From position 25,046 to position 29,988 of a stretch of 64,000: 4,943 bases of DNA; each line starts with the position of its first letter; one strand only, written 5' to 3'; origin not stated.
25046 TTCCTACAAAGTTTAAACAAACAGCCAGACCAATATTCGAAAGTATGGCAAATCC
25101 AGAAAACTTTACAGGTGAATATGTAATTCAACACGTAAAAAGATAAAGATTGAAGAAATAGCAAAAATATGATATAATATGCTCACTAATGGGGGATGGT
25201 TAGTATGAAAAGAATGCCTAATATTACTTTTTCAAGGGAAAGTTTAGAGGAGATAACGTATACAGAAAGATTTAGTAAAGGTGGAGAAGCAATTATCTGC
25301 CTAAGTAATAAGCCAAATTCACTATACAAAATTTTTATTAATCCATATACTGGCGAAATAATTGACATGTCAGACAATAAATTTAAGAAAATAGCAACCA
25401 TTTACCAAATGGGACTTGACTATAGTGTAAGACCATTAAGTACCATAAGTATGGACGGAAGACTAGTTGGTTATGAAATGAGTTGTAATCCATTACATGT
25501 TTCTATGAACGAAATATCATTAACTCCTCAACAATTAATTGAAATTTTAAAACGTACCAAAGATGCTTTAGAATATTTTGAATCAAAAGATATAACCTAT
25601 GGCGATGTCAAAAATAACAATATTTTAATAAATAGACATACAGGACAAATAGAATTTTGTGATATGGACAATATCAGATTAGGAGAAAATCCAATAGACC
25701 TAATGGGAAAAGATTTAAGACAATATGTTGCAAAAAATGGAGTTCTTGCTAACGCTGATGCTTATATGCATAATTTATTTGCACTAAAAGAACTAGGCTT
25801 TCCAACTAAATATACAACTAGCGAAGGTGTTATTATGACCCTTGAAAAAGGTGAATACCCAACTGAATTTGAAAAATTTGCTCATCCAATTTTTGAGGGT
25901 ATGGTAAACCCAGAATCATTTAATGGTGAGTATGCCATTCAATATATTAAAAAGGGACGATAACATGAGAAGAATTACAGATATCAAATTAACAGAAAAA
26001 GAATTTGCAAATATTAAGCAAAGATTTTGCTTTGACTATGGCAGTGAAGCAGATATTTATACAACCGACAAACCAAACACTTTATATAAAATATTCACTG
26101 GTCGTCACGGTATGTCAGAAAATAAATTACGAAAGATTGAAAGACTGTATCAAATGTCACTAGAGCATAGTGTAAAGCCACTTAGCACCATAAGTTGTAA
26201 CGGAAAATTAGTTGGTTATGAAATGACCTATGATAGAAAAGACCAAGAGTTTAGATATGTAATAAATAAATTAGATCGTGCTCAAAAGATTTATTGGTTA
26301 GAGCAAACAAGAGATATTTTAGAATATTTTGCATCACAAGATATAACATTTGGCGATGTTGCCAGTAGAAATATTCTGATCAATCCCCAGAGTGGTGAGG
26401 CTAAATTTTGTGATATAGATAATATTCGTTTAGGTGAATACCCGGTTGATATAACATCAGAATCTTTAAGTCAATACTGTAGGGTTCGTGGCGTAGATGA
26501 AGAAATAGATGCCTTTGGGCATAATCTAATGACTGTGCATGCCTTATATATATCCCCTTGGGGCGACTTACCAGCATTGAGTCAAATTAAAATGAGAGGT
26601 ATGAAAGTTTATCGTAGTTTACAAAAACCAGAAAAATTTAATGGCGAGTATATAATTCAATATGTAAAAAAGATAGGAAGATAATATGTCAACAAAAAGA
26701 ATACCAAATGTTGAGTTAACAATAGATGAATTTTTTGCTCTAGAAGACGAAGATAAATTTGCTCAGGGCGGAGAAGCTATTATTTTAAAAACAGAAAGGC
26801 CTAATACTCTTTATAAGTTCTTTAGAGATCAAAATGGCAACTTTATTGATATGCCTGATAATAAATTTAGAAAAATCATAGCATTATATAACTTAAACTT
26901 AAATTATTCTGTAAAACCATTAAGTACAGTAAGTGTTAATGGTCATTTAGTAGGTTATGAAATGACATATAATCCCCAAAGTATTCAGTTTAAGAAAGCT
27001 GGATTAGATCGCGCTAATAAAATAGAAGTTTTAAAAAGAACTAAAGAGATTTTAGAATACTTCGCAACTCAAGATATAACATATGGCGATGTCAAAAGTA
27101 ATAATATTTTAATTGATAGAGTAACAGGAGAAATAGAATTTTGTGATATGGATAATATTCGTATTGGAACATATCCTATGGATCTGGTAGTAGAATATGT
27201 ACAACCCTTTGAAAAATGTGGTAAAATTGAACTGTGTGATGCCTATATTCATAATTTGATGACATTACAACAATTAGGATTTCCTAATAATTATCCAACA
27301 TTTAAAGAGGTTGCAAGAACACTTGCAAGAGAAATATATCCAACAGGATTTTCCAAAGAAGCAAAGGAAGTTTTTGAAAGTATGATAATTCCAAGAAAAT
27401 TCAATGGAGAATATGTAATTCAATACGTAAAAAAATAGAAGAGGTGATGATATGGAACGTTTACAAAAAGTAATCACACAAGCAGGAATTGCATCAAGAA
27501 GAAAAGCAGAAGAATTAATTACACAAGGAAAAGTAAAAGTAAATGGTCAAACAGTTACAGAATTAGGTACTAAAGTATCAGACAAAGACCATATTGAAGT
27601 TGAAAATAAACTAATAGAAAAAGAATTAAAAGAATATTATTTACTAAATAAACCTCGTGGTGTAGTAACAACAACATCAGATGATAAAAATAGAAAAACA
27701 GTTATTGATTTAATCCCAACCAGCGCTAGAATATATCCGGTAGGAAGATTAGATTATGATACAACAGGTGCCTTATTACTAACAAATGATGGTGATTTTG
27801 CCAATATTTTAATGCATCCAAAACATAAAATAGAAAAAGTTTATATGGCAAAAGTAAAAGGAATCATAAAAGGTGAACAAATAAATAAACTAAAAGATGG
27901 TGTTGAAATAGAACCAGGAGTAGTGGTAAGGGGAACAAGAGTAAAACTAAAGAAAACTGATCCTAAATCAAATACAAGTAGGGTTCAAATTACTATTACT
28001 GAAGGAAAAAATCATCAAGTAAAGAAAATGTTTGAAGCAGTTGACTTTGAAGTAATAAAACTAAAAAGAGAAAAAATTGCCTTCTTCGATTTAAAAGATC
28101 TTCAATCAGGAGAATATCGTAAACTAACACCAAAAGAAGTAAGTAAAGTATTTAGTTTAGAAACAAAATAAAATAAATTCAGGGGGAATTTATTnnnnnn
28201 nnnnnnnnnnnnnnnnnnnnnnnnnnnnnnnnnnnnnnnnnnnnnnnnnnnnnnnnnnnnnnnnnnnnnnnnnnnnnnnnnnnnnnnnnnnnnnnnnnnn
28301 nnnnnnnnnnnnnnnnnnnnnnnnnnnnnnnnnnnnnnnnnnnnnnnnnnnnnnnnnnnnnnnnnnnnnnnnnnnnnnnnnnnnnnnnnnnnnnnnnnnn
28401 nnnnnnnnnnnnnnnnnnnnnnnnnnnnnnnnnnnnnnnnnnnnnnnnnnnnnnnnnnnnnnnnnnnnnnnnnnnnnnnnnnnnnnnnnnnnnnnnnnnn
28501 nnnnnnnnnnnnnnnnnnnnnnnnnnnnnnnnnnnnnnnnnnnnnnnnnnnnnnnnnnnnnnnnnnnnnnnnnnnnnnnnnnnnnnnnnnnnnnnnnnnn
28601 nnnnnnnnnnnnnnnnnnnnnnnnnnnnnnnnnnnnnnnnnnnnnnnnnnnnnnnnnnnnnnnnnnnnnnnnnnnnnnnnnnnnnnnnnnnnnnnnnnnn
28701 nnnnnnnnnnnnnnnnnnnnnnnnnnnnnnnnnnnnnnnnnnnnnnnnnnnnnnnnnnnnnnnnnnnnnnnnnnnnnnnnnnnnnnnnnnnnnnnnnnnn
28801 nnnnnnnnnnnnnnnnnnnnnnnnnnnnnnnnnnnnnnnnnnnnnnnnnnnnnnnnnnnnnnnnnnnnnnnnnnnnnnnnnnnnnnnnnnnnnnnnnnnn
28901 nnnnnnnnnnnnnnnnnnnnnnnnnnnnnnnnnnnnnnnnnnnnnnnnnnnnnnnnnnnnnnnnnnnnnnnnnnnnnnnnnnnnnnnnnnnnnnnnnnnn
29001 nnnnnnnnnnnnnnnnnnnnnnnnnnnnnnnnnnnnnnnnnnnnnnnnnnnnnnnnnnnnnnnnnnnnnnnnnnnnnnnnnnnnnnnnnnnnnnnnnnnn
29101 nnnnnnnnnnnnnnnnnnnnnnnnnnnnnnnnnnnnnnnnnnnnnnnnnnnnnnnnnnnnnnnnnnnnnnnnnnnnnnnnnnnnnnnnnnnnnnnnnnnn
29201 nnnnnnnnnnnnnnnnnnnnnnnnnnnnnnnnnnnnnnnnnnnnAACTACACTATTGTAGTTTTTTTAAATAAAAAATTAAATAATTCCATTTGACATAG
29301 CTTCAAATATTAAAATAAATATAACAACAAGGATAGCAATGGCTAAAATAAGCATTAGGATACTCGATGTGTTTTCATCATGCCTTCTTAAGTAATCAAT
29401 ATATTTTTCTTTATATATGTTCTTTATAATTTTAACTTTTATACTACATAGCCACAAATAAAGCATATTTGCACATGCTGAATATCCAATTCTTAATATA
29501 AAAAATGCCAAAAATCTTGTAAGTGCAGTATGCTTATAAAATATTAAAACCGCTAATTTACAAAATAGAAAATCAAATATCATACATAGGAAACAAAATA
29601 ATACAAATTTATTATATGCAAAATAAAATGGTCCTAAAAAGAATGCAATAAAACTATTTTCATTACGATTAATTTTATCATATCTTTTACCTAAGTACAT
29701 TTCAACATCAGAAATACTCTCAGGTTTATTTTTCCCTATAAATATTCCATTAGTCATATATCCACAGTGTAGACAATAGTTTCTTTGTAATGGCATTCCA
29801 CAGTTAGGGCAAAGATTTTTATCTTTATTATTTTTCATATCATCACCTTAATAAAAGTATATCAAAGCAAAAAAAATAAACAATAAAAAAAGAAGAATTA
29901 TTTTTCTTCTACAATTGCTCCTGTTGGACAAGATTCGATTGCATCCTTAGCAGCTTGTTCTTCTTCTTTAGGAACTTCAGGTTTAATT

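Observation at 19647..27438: Operon of an HTH-pseudoFic protein followed by nine tandem, diverged minimal kinase-like paralogs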

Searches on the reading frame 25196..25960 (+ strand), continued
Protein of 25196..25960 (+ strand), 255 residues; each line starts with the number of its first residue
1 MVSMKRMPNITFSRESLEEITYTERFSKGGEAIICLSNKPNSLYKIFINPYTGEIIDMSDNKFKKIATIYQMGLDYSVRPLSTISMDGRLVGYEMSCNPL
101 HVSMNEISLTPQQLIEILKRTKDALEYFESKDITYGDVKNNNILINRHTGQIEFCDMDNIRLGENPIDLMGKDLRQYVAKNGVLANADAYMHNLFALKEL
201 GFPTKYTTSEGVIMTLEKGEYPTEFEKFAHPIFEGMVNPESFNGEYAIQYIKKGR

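Call 59: fold_search(model_id=the predicted structure, library=viral)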
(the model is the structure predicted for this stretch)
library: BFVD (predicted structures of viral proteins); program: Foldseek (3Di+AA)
matches with E <= 10: 1163; with E <= 0.001: 349
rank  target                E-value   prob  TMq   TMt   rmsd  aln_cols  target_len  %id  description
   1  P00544                8.6e-10  1.00  0.64  0.33   5.1       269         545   18  Tyrosine-protein kinase transforming protein Fgr [Feline sarcoma virus (strain Gardner-Rasheed)]
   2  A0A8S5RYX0            2.9e-09  1.00  0.56  0.28   7.4       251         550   16  non-specific serine/threonine protein kinase [Myoviridae sp. ctNQV2]
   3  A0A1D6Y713            8.4e-09  1.00  0.62  0.39   4.9       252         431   14  (no name in the UniProt tables at hand)
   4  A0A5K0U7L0            1.2e-08  1.00  0.65  0.57   5.7       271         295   14  Putative Auroralike protein kinase [Yasminevirus sp. GU-2018]
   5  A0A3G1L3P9            1.2e-08  1.00  0.50  0.44   7.9       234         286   14  RIO-like putative serine/threonine kinase [Synechococcus phage S-CBWM1]
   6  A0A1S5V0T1            1.5e-08  1.00  0.65  0.62   5.5       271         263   15  (no name in the UniProt tables at hand)
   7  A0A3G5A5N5            1.8e-08  1.00  0.58  0.36   6.5       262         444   12  Putative serine/threonine-protein kinase pim-2-like protein [Harvfovirus sp.]
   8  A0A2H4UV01            2.6e-08  1.00  0.49  0.29  12.0       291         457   12  Serine/threonine-protein kinase [Bodo saltans virus]
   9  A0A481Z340            2.8e-08  1.00  0.61  0.24   6.4       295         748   14  cyclin-dependent kinase [Pithovirus LCPAC102]
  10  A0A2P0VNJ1            4.9e-08  1.00  0.58  0.46   6.0       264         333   15  Serine/threonine-protein kinase [Tetraselmis virus 1]
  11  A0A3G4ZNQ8            4.9e-08  1.00  0.57  0.41   7.1       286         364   12  Protein kinase domain protein [Terrestrivirus sp.]
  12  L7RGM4                6.4e-08  1.00  0.60  0.39   8.3       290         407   12  Serine-threonine kinase [Acanthamoeba polyphaga moumouvirus]
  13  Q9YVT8                6.8e-08  1.00  0.59  0.59   5.3       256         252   14  non-specific serine/threonine protein kinase [Melanoplus sanguinipes entomopoxvirus]
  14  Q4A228                7.2e-08  1.00  0.57  0.53   7.7       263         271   11  Protein kinase domain-containing protein [Emiliania huxleyi virus 86 (isolate United Kingdom/English Channel/1999)]
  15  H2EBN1                8.2e-08  1.00  0.61  0.63   5.4       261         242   13  Mitogen-activated protein kinase 2 [Megavirus courdo7]
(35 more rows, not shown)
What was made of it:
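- The viral library likewise (call 59).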

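Call 65: find_encoding_contigs(protein=P0216, flank=8000, max_places=3)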
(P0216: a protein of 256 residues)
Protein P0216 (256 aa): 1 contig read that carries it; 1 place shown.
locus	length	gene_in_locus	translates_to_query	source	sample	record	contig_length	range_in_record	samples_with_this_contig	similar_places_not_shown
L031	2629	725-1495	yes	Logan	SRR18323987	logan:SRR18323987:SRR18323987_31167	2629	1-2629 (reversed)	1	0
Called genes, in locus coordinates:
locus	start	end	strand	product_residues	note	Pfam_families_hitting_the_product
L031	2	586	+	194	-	?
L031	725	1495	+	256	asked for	-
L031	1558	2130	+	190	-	PF08668:HDOD (faint), PF01966:HD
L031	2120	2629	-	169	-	?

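Call 66: find_encoding_contigs(protein=P0177, flank=8000, max_places=3)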
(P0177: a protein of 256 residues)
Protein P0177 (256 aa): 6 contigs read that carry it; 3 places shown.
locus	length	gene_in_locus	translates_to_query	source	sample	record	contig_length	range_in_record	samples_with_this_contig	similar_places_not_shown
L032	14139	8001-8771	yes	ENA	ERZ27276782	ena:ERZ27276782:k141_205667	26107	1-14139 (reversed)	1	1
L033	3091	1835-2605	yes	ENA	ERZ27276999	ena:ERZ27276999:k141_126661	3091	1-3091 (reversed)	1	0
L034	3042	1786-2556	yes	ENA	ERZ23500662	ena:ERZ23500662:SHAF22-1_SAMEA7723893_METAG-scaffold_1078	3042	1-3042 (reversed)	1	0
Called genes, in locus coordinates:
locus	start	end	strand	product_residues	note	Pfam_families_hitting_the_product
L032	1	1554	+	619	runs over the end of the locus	-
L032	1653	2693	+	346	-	-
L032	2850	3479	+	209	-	-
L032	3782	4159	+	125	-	-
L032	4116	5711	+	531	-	PF00884:Sulfatase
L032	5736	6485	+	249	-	PF00106:adh_short, PF13561:adh_short_C2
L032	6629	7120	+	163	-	-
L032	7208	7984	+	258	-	-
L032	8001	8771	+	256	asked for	-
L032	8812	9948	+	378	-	PF01594:AI-2E_transport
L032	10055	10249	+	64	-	-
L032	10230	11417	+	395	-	PF11738:DUF3298, PF01522:Polysacc_deac_1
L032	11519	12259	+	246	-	-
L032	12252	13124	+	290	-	-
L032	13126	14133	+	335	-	PF12224:Amidoligase_2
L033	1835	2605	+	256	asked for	-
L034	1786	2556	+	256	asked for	-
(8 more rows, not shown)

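Call 76: search_protein_families(library=pfam, alignment_id=A2, max_evalue=1)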
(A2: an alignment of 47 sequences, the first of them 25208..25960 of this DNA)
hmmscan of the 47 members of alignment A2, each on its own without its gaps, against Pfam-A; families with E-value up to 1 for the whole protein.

A. member 1, window:25208-25960:+ (251 aa): 4 families
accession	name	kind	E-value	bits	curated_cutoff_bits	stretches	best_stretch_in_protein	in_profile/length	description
PF00069.31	Pkinase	-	4e-07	30.1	31.7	1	99-154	88-143/263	Protein kinase domain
PF07714.23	PK_Tyr_Ser-Thr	-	0.0069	16.2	23.1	1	101-152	95-145/258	Protein tyrosine and serine/threonine kinase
PF03413.25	PepSY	-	0.012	16.4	24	1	39-53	44-58/60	Peptidase propeptide and YPEB domain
PF08586.15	Rsc14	-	0.15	13.3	25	0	101-156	16-72/99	RSC complex, Rsc14/Ldb7 subunit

B. families by the number of members that match (of 47 scanned): 33 families (the first 25 are shown)
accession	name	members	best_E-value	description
PF00069.31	Pkinase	46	7.9e-09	Protein kinase domain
PF07714.23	PK_Tyr_Ser-Thr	34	3.6e-06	Protein tyrosine and serine/threonine kinase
PF10707.15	YrbL-PhoP_reg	5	0.0026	PhoP regulatory network protein YrbL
PF21821.3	Dit_like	4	0.12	Dit-like phage tail protein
PF03413.25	PepSY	3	0.012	Peptidase propeptide and YPEB domain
PF00352.27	TBP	2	0.02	Transcription factor TFIID (or TATA-binding protein, TBP)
PF25703.1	AcrF31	2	0.081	Anti-CRISPR protein F31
PF22357.2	AF1548-like_C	2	0.24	AF1548-like, C-terminal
PF05295.16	Luciferase_N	1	0.0089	Luciferase/LBP N-terminal domain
PF14980.11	TIP39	1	0.025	TIP39 peptide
PF17071.10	Capsid_VP7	1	0.026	Outer capsid protein VP7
PF04458.17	DUF505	1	0.035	Protein of unknown function (DUF505)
PF06293.20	Kdo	1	0.037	Lipopolysaccharide kinase (Kdo/WaaP) family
PF01475.25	FUR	1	0.042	Ferric uptake regulator family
PF18515.6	Rh5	1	0.042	Rh5 coiled-coil domain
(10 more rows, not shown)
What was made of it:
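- On RIO / Bud32 / Kdo-WaaP kinases: RIO1 is hit by 1 of 47 members (E 0.11) and Kdo by 1 of 47 (E 0.037) (call 76).
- Nearest curated family: Pkinase in 46 of 47 members, best 7.9e-9 (call 76).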

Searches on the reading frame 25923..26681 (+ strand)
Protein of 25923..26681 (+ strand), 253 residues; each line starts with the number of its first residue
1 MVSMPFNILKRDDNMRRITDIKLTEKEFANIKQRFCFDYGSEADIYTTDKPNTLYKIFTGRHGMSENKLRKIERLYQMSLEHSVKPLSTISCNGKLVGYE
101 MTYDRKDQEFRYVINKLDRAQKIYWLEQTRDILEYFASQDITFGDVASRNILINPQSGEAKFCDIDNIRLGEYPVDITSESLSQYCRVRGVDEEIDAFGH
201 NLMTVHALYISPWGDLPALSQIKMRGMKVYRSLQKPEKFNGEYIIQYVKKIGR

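Call 3: search_protein_families(library=pfam, proteins=[window:25923-26681:+], max_evalue=1)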
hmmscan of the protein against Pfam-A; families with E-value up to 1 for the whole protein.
window:25923-26681:+ (253 aa): 4 families
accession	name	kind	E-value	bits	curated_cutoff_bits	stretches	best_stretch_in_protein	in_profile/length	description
PF07714.23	PK_Tyr_Ser-Thr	-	0.0082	15.9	23.1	1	114-164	96-145/258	Protein tyrosine and serine/threonine kinase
PF00069.31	Pkinase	-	0.0091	15.9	31.7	1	116-166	94-143/263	Protein kinase domain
PF10707.15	YrbL-PhoP_reg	-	0.077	13.1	31.5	1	124-192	108-174/185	PhoP regulatory network protein YrbL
PF13560.12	HTH_31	-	0.32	11.8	27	0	51-80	28-58/64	Helix-turn-helix domain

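Call 4: search_protein_families(library=ncbifam, proteins=[window:25923-26681:+], max_evalue=1)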
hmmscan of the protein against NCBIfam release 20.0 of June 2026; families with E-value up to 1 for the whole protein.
window:25923-26681:+ (253 aa): 0 families

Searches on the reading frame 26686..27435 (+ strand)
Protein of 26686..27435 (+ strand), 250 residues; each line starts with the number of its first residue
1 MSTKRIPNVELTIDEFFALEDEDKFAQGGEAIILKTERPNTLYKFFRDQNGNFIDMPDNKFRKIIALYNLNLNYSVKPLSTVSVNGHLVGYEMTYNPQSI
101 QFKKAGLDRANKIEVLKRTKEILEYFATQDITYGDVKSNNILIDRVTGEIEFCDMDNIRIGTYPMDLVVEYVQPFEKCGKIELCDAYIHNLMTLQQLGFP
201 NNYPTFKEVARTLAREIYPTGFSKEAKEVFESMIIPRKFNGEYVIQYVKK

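Call 3: search_protein_families(library=pfam, proteins=[window:26686-27435:+], max_evalue=1)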
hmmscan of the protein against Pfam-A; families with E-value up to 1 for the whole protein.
window:26686-27435:+ (250 aa): 1 family
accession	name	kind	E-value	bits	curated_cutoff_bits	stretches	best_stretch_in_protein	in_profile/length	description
PF00069.31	Pkinase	-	0.0011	18.9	31.7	1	106-155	94-142/263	Protein kinase domain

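Call 4: search_protein_families(library=ncbifam, proteins=[window:26686-27435:+], max_evalue=1)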
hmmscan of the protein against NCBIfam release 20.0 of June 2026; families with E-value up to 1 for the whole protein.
window:26686-27435:+ (250 aa): 0 families

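Call 24: search_protein_families(library=padloc, proteins=[window:26686-27435:+], max_evalue=0.1)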
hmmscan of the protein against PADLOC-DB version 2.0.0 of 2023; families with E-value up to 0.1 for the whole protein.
window:26686-27435:+ (250 aa): 3 families
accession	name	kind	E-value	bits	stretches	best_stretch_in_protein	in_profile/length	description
PDLC03921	MkoA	-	0.0018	14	1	106-216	583-694/1607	-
PDLC04056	PD-T4-6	-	0.015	12.5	1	103-145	100-142/415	-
PDLC04050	PD-T4-6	-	0.055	10.3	1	108-162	161-214/480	-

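Call 25: search_protein_families(library=phrogs, proteins=[window:26686-27435:+], max_evalue=0.1)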
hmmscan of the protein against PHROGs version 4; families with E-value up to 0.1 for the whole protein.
window:26686-27435:+ (250 aa): 0 families

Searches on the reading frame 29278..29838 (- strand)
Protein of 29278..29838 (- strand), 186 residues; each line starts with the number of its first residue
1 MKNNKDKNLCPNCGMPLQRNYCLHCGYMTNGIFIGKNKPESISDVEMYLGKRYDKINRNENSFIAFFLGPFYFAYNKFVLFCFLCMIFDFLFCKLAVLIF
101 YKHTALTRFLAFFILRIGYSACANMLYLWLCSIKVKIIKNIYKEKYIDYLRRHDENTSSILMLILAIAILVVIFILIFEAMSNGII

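Call 19: search_protein_families(library=pfam, proteins=[window:29278-29838:-], max_evalue=0.1)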
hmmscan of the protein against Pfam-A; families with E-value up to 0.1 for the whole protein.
window:29278-29838:- (186 aa): 3 families
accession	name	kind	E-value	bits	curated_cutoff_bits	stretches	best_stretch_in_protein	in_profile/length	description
PF10947.13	DUF2628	-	0.00015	22.6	23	1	56-129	18-89/93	Protein of unknown function (DUF2628)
PF12773.13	DZR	-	0.00025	21.6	27.3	1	2-28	7-33/45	Double zinc ribbon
PF13248.11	Zn_ribbon_3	-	0.022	14.6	27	1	5-17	14-26/26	zinc-ribbon domain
